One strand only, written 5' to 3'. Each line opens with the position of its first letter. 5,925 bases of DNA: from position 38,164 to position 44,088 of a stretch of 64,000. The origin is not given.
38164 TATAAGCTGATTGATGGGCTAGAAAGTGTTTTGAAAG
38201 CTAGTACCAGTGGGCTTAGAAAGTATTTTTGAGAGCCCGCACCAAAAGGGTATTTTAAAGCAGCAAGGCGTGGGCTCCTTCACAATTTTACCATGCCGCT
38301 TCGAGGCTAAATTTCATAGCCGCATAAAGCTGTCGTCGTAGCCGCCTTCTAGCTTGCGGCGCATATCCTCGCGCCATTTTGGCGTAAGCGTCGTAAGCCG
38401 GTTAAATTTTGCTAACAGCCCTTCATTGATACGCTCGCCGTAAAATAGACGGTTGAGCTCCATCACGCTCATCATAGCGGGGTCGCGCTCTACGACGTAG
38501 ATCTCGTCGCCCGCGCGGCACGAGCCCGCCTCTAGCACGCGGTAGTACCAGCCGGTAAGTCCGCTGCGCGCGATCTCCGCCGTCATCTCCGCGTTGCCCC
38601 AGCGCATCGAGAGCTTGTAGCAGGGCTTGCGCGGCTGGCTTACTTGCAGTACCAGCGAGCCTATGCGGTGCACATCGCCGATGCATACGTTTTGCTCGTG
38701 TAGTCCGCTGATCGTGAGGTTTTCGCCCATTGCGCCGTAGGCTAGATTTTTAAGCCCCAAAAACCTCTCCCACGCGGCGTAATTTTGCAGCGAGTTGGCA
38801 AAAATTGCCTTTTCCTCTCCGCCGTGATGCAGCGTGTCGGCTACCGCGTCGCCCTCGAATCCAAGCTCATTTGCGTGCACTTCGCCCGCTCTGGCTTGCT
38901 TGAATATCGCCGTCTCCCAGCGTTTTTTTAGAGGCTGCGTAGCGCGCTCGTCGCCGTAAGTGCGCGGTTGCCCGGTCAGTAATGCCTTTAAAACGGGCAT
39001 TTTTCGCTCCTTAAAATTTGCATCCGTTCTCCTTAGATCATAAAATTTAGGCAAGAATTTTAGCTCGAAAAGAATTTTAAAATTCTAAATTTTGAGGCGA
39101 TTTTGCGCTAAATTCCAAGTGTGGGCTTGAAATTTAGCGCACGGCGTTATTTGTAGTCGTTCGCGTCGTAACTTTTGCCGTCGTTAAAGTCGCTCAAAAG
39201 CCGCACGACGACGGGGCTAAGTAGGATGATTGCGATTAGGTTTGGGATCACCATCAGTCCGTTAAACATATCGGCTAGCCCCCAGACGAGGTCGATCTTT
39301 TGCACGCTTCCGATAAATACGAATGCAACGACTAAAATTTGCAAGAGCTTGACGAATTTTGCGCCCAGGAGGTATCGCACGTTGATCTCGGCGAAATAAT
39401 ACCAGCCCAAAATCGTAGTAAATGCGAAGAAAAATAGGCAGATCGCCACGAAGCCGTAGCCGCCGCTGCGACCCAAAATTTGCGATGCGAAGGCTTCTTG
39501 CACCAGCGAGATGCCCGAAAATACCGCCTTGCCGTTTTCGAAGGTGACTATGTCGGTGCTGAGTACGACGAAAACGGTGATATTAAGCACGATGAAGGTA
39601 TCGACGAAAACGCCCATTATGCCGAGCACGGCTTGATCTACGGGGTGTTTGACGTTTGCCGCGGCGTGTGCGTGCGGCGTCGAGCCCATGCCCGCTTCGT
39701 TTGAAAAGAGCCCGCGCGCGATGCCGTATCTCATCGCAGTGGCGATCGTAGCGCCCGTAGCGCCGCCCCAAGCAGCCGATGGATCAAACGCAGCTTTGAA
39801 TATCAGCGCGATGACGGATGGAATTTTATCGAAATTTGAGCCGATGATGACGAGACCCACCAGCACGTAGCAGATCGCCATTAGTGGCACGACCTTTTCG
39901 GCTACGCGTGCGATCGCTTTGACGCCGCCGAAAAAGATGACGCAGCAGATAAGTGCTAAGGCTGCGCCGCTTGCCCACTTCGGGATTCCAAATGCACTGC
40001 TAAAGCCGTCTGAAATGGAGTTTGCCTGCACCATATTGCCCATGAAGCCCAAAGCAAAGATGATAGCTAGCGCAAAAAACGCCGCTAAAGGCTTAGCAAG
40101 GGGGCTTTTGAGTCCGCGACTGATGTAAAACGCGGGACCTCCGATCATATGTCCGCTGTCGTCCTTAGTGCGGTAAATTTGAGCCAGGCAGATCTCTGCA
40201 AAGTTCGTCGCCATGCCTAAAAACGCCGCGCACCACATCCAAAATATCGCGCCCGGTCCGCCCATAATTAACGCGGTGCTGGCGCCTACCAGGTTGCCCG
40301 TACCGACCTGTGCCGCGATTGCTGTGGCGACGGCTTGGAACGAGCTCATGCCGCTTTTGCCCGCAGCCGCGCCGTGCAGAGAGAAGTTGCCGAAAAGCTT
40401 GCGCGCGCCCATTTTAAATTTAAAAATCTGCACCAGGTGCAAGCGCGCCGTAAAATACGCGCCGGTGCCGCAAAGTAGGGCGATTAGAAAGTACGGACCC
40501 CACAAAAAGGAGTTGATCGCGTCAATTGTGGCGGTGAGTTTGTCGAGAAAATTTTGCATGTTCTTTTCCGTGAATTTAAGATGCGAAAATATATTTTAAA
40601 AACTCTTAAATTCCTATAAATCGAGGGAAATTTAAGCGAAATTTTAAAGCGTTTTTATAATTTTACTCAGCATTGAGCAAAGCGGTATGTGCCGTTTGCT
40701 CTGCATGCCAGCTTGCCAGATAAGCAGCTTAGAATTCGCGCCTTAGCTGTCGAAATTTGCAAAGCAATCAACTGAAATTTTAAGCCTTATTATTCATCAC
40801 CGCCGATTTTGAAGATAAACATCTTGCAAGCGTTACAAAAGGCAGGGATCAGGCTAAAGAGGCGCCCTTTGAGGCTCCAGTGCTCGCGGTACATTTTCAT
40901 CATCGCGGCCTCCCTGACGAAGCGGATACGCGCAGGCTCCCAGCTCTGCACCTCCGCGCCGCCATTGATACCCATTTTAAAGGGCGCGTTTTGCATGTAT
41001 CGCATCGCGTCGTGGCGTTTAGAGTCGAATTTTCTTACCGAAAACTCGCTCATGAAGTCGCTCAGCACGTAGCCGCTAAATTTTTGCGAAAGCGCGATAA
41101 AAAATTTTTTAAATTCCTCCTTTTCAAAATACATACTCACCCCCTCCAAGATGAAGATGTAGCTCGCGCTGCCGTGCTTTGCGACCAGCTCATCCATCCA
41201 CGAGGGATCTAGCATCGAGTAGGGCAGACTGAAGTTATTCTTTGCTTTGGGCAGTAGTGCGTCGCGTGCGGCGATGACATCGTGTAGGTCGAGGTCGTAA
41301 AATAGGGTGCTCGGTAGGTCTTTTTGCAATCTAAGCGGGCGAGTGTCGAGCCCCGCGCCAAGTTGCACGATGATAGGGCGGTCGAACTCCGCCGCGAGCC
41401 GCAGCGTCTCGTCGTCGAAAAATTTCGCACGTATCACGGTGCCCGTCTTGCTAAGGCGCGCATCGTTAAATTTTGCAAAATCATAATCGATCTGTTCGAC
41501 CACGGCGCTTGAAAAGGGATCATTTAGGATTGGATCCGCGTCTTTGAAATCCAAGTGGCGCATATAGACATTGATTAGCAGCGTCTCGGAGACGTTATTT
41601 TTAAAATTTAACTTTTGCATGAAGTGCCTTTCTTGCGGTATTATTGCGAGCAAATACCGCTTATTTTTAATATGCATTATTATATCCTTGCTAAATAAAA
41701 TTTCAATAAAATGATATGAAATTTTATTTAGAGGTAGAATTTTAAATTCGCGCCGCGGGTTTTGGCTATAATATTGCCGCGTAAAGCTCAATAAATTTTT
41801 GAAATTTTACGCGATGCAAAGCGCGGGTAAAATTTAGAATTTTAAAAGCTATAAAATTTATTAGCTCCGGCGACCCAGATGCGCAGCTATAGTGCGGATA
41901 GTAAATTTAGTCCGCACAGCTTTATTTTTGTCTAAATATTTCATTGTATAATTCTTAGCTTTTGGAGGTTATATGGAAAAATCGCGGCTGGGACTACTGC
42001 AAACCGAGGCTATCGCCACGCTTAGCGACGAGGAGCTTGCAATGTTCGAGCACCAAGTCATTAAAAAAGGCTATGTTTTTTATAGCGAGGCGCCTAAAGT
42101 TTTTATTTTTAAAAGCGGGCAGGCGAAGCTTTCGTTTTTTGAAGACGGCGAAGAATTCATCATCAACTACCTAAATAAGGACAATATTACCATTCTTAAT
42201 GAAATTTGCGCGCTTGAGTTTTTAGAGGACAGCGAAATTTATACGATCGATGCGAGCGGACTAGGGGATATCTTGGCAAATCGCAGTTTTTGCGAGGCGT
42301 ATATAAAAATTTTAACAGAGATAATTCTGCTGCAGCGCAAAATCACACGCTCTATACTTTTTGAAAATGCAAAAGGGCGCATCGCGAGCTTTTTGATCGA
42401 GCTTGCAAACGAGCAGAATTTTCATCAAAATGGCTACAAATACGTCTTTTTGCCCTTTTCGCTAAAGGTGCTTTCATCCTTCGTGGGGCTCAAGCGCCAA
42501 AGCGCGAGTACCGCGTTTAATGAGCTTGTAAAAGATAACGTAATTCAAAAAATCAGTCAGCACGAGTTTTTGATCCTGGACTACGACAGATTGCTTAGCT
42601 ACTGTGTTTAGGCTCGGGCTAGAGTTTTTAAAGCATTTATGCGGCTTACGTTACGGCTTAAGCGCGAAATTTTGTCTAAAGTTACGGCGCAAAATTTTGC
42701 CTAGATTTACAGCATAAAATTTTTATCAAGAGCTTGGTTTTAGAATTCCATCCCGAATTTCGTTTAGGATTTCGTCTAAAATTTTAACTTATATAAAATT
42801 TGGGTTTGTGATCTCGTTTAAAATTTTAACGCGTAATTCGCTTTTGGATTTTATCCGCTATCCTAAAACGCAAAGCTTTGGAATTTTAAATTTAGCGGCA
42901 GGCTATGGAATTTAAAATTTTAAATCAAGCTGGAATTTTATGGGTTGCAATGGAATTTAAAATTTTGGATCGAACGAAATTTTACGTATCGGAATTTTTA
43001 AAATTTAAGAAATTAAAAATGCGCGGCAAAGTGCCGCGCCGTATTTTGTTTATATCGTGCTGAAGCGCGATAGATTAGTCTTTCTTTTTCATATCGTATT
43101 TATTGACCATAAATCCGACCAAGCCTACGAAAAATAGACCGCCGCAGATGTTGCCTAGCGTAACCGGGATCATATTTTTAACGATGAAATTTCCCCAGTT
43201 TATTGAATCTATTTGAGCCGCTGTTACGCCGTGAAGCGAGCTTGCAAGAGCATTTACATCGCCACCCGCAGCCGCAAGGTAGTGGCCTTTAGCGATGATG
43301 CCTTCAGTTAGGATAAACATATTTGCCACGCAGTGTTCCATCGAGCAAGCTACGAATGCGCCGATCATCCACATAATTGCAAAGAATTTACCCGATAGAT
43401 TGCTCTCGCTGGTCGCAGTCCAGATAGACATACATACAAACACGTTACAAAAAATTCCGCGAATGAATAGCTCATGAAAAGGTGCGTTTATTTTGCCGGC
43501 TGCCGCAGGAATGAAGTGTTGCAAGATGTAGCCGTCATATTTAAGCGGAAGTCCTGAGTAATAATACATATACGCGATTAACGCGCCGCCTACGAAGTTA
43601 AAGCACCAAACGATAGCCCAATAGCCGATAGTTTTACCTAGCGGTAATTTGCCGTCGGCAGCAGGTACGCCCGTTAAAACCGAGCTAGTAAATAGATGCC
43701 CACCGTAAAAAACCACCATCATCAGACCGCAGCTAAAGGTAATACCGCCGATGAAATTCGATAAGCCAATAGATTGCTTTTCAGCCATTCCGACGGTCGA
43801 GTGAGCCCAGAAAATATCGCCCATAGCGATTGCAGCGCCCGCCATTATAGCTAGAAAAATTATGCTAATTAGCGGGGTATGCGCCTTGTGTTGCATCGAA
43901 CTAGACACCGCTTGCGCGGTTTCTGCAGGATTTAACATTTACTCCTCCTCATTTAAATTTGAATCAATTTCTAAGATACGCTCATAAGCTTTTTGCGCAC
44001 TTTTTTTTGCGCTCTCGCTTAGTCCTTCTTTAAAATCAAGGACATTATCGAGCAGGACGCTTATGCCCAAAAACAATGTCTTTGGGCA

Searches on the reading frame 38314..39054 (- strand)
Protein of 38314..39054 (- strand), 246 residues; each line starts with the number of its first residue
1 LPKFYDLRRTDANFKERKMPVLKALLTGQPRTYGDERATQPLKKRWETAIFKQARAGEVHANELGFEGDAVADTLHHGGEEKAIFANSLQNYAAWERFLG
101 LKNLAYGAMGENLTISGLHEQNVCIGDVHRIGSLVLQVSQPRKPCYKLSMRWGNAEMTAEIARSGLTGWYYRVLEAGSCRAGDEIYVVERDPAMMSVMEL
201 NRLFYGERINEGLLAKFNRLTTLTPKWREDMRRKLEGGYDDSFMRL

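Call 29: search_protein_families(library=pfam, proteins=[window:38314-39054:-])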
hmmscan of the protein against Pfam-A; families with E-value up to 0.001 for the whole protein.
window:38314-39054:- (246 aa): 2 families
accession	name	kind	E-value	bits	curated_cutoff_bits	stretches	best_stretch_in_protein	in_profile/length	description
PF03473.23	MOSC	-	2.1e-34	118.6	22.7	1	74-186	2-120/120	MOSC domain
PF03475.19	YiiM_3-alpha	-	0.00018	21.8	22.7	1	195-238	1-44/44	YiiM-like, 3-alpha helix domain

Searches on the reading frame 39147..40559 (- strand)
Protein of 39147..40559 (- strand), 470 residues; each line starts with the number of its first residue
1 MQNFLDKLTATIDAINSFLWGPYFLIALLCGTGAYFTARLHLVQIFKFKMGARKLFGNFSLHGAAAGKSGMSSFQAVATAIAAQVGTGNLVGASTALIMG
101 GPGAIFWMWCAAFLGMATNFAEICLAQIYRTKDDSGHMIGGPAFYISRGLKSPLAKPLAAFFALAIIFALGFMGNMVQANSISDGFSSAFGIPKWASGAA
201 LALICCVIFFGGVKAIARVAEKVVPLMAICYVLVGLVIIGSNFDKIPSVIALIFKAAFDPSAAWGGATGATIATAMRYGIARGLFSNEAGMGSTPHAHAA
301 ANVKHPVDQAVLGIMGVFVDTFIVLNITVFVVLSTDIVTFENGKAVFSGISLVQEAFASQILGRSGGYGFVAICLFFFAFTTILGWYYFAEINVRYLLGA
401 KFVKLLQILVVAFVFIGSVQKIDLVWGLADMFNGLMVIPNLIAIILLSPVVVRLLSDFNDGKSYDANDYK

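Call 29: search_protein_families(library=pfam, proteins=[window:39147-40559:-])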
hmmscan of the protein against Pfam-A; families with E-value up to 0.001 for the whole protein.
window:39147-40559:- (470 aa): 1 family
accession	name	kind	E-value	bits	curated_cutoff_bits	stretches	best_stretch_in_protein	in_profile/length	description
PF01235.23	Na_Ala_symp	-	1.5e-139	466.1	24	1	65-464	7-385/392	Sodium:alanine symporter family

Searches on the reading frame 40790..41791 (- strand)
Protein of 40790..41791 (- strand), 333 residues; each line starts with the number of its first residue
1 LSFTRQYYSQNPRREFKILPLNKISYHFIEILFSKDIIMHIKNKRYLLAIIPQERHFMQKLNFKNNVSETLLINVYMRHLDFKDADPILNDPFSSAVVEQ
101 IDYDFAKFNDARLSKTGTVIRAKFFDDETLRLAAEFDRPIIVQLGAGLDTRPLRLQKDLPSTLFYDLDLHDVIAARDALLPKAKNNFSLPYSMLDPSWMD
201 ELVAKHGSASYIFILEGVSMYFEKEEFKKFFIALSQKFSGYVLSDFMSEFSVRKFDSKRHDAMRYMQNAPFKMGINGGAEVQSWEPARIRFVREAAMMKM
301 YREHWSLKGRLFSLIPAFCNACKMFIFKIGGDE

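Call 29: search_protein_families(library=pfam, proteins=[window:40790-41791:-])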
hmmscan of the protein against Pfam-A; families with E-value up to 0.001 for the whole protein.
window:40790-41791:- (333 aa): 1 family
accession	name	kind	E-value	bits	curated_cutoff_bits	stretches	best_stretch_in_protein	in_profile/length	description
PF04072.20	LCM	-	1.1e-13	51.9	22.3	1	77-231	7-183/187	Leucine carboxyl methyltransferase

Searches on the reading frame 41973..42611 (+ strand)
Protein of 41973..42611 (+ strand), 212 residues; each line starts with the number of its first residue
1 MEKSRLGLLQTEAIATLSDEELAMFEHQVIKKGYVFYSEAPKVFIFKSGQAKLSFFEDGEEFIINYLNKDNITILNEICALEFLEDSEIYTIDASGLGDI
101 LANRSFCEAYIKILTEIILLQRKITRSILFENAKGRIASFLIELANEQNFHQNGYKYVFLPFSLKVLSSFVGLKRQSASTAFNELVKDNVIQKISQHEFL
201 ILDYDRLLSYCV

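Call 29: search_protein_families(library=pfam, proteins=[window:41973-42611:+])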
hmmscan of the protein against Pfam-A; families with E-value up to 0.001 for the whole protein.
window:41973-42611:+ (212 aa): 1 family
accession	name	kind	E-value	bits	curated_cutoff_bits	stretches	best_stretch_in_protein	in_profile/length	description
PF13545.12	HTH_Crp_2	-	1.1e-11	44.9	27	1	135-208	1-68/70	Crp-like helix-turn-helix domain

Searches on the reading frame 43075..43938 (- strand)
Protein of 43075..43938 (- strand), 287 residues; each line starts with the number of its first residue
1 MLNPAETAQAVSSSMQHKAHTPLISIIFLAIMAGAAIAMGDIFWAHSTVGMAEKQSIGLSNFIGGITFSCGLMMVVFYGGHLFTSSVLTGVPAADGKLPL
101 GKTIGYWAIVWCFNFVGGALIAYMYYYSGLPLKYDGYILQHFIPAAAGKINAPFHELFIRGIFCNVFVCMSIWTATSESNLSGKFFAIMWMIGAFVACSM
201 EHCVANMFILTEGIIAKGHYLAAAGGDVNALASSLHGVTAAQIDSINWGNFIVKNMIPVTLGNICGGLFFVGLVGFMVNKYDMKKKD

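Call 29: search_protein_families(library=pfam, proteins=[window:43075-43938:-])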
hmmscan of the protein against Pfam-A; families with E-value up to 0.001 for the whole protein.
window:43075-43938:- (287 aa): 1 family
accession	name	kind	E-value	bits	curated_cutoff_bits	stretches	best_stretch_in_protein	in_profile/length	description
PF01226.23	Form_Nir_trans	-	7.4e-65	219.1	34.6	1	6-274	1-237/240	Formate/nitrite transporter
